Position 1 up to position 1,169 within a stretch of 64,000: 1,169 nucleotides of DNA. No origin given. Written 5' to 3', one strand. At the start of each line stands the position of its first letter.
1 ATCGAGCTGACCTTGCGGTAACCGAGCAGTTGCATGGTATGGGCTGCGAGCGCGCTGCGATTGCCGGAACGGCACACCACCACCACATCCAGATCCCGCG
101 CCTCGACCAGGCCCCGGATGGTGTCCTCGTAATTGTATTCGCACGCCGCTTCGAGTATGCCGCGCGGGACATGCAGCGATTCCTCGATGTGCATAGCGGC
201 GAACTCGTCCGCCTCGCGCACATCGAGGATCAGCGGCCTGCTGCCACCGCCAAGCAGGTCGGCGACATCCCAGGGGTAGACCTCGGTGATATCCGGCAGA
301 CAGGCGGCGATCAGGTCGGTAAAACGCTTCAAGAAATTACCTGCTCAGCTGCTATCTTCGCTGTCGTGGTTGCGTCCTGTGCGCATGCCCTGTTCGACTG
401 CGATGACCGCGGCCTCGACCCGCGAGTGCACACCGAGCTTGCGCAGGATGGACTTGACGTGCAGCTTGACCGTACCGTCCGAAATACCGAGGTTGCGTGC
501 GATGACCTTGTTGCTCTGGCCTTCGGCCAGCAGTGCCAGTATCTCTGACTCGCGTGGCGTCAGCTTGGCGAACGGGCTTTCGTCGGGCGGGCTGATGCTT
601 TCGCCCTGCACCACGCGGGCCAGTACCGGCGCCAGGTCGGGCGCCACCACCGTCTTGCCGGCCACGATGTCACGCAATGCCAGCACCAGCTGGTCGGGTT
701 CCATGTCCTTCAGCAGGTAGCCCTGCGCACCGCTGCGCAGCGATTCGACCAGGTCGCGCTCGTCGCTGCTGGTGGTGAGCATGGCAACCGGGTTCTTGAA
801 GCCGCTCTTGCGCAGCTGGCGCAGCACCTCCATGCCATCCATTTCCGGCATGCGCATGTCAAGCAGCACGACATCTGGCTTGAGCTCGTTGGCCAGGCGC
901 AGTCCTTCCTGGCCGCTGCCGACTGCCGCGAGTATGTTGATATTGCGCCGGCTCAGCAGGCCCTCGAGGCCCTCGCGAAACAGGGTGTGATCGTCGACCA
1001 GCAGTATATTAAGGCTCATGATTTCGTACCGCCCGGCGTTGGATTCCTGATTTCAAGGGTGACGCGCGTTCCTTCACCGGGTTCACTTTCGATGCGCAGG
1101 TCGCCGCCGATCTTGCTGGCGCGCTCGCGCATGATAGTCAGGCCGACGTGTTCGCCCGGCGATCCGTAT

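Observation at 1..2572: dsr operon ends in a HAMP-GAF histidine kinase, a NarL-type regulator and a rhodanese instead of dsrS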

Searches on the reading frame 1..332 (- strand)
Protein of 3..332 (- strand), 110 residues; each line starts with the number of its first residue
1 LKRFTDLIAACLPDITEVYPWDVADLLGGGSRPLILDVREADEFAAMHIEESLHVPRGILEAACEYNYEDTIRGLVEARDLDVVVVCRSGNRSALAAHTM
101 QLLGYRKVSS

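Call 6: search_protein_families(library=pfam, proteins=[window:1-324:-], max_evalue=0.01)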
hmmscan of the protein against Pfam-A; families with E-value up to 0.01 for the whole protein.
window:1-324:- (108 aa): 0 families

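Call 7: search_protein_families(library=ncbifam, proteins=[window:1-324:-], max_evalue=0.01)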
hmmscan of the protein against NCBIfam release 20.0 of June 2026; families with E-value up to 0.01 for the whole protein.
window:1-324:- (108 aa): 0 families

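Call 9: search_protein_families(library=pfam, proteins=[window:3-332:-], max_evalue=10)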
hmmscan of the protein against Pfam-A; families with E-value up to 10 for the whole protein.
window:3-332:- (110 aa): 2 families
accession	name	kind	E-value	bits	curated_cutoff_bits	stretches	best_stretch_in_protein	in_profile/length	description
PF00581.25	Rhodanese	-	4.1e-13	50.1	22.2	1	24-109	6-90/102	Rhodanese-like domain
PF01012.27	ETF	-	0.15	12.3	26.7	1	41-105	50-114/181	Electron transfer flavoprotein domain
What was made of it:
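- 1..332 (-): Single-domain rhodanese, N-terminal 110 of 156 aa (runs off the window start), active-site loop CRSGNRS. Pfam Rhodanese E=4e-13 (call 9).
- On Single-domain rhodanese sulfurtransferases: Pfam Rhodanese scores 50.1 bits (call 9).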

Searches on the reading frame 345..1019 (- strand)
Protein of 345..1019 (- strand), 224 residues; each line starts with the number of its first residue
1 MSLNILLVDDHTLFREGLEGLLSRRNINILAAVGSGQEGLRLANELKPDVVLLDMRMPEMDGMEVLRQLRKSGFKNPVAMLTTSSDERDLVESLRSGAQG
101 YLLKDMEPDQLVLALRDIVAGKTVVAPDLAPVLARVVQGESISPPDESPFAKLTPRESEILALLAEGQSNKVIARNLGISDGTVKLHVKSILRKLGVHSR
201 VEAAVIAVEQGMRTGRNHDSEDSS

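Call 6: search_protein_families(library=pfam, proteins=[window:345-1019:-], max_evalue=0.01)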
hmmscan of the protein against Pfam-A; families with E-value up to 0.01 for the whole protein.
window:345-1019:- (224 aa): 9 families
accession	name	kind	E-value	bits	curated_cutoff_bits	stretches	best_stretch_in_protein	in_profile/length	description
PF00072.30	Response_reg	-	8.3e-29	100.4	30.2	1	5-115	1-110/111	Response regulator receiver domain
PF00196.25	GerE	-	1.8e-23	82.3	23.5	1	152-207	2-57/57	Bacterial regulatory proteins, luxR family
PF08281.18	Sigma70_r4_2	-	4.7e-07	29.8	25.7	1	151-195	9-54/54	Sigma-70, region 4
PF04545.22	Sigma70_r4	-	2.5e-05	24.1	24.1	1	151-195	3-48/50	Sigma-70, region 4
PF13384.12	HTH_23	-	0.00016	21.9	24.6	1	159-185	9-35/50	Homeodomain-like domain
PF13936.12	HTH_38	-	0.00034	20.7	27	1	159-185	12-38/44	Helix-turn-helix domain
PF13551.12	HTH_29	-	0.00075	20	28.1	1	159-184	3-29/64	Winged helix-turn helix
PF13412.12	HTH_24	-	0.0023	17.9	21.9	1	159-189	7-39/48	Winged helix-turn-helix DNA-binding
PF19610.4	DUF6115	-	0.0057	17.5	27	0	154-188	97-131/134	Family of unknown function (DUF6115)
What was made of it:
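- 345..1019 (-): NarL-like response regulator, 224 aa (REC + GerE/LuxR HTH); its start overlaps the kinase stop by 4 nt. Response_reg 100 bits and GerE 82 bits (call 6).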

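Call 7: search_protein_families(library=ncbifam, proteins=[window:345-1019:-], max_evalue=0.01)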
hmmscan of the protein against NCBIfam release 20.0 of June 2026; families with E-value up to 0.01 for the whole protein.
window:345-1019:- (224 aa): 120 families (the best 25 are shown)
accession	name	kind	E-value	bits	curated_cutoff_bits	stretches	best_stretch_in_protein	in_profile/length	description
NF007935.0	PRK10651.1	equivalog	1.8e-68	230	250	1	4-210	8-213/216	two-component system response regulator NarL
NF007708.0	PRK10403.1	equivalog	9.3e-45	152.7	343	1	3-210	7-211/215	nitrate/nitrite response regulator protein NarP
NF047785.1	respo_reg_MadR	equivalog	4.8e-44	150.2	300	1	4-212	2-208/209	MadR family response regulator transcription factor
NF052445.1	RespRegMctR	equivalog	5.9e-41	140.1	300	1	3-212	2-204/205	two-component system response regulator MctR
NF011896.0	PRK15369.1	equivalog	1.9e-38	132.2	242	1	2-206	3-203/211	two component system response regulator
NF007018.1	PRK09483.1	equivalog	5.3e-35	121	280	1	3-214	2-210/217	UvrY/SirA/GacA family response regulator transcription factor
NF006900.1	PRK09390.1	equivalog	9.1e-27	93.9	255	1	4-207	6-197/203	response regulator FixJ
NF007685.0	PRK10360.1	equivalog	1.4e-25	90.2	258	1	4-204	3-189/196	response regulator transcription factor UhpA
NF041830.1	RR_TF_ErdR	exception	2e-25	89.8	390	1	3-206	2-204/213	response regulator transcription factor ErdR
NF040689.1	MtrAB_MtrA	equivalog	8e-22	77.7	300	1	5-176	1-169/219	MtrAB system response regulator MtrA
NF040749.1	tetrathio_RR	equivalog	6.5e-20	71.6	290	1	5-201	2-182/191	tetrathionate respiration response regulator TtrR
NF007419.0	PRK09958.1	equivalog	9.2e-20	71.1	251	1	4-204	2-195/204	acid-sensing system DNA-binding response regulator EvgA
NF045505.1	RR_RssB_Pseudo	equivalog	1.5e-19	70.3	700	1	2-107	5-109/394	two-component system response regulator RssB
NF008469.0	PRK11361.1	equivalog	8.3e-19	67.6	714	1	4-116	6-117/461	acetoacetate metabolism transcriptional regulator AtoC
TIGR01387.1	cztR_silR_copR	subfamily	1.1e-18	67.7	279.2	1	5-179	1-173/218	heavy metal response regulator transcription factor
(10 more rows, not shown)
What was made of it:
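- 345..1019 (-): The NarL equivalog scores 230 bits against a cut-off of 250 (call 7).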

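Call 47: search_solved_structures(query=window:345-1019:-, max_evalue=1e-20, show_alignments=2)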
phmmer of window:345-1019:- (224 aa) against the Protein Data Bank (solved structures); distinct sequences matched with E-value up to 1e-20: 8.
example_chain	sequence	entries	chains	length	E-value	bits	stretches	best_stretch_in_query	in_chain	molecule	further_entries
1a04_A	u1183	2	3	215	7.4e-49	169.2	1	4-206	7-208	NITRATE/NITRITE RESPONSE REGULATOR PROTEIN NARL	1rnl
5hev_A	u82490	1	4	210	3.7e-33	118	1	3-212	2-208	Response regulator protein VraR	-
7ve6_A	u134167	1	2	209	2.9e-31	111.8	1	1-210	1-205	Response regulator protein VraR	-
4gvp_A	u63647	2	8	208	7.5e-31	110.4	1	3-210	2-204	Response regulator protein vraR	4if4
3c3w_A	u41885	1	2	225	1.9e-29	105.8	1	4-210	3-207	TWO COMPONENT TRANSCRIPTIONAL REGULATORY PROTEIN DEVR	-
4yn8_A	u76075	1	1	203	5.8e-27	97.7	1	2-209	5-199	Response regulator ChrA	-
4ldz_A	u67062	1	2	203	1.3e-25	93.4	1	3-211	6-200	Transcriptional regulatory protein DesR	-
9xzo_A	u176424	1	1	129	1.4e-23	86.7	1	4-118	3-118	De novo protein M1X0B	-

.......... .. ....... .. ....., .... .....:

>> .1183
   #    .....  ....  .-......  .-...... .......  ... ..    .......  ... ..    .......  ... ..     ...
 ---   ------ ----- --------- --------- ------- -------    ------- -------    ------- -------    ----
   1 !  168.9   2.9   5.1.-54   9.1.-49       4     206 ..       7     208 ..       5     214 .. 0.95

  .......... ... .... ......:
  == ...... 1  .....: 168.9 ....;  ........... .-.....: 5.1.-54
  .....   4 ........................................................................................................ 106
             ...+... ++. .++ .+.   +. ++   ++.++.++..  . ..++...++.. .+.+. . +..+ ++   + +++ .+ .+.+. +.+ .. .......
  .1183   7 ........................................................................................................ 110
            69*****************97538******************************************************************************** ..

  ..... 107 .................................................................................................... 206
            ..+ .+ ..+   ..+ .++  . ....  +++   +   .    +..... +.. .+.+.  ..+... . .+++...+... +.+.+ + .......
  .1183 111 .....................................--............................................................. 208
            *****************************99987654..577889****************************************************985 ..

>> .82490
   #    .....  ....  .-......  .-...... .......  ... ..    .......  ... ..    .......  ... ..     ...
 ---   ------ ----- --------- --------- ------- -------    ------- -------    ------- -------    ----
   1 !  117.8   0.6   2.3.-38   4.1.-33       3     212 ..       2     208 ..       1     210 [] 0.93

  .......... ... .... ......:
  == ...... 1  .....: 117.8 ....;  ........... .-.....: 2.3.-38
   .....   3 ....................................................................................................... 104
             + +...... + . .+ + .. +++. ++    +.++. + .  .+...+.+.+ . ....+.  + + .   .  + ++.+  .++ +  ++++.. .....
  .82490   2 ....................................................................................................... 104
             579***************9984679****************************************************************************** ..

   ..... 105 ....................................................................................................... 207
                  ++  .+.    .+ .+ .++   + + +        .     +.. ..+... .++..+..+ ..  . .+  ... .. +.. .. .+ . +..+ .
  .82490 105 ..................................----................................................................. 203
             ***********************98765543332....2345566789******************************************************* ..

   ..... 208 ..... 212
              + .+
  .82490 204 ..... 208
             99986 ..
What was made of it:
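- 345..1019 (-): The best solved relative is E. coli NarL at 169 bits (call 47).
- The regulator scores 230 bits on the NarL equivalog, and its best solved relative is NarL (calls 7, 47).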

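Call 90: find_encoding_contigs(protein=window:345-1019:-, flank=10000, max_places=3)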
Protein window:345-1019:- (224 aa): 3 contigs read that carry it; 3 places shown.
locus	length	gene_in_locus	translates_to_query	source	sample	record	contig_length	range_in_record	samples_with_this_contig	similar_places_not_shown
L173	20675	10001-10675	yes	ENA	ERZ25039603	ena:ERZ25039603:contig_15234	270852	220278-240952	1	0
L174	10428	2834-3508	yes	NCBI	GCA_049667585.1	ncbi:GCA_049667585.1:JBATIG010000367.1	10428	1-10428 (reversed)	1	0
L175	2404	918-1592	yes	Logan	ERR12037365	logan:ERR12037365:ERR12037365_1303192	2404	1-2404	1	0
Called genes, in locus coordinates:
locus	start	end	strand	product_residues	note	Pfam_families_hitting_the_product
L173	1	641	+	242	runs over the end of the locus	PF02665:Nitrate_red_gam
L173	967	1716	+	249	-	-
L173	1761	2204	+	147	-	-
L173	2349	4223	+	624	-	PF14691:Fer4_20, PF00070:Pyr_redox (faint), PF07992:Pyr_redox_2, PF12831:FAD_oxidored (weak), PF13450:NAD_binding_8, PF13738:Pyr_redox_3 (faint)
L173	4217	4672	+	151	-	-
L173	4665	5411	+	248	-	PF12797:Fer4_2 (faint), PF12838:Fer4_7 (weak), PF13187:Fer4_9 (faint), PF13247:Fer4_11, PF00037:Fer4 (weak), PF12837:Fer4_6 (weak), PF13237:Fer4_10 (weak)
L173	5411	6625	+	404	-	PF03916:NrfD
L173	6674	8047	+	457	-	PF01656:CbiA, PF13500:AAA_26, PF07685:GATase_3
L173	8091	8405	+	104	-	PF01521:Fe-S_biosyn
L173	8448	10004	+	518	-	PF01590:GAF (weak), PF13185:GAF_2, PF07730:HisKA_3, PF02518:HATPase_c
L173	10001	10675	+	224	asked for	PF00072:Response_reg, PF00196:GerE, PF08281:Sigma70_r4_2 (weak)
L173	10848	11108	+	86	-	PF00581:Rhodanese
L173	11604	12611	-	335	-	PF01073:3Beta_HSD, PF01370:Epimerase, PF02719:Polysacc_synt_2, PF04321:RmlD_sub_bind, PF16363:GDP_Man_Dehyd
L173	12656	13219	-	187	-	PF00984:UDPG_MGDP_dh, PF03720:UDPG_MGDP_dh_C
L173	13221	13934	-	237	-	PF03721:UDPG_MGDP_dh_N, PF00984:UDPG_MGDP_dh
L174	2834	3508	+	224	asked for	PF00072:Response_reg, PF00196:GerE, PF08281:Sigma70_r4_2 (weak)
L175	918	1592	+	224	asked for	PF00072:Response_reg, PF00196:GerE, PF08281:Sigma70_r4_2 (weak)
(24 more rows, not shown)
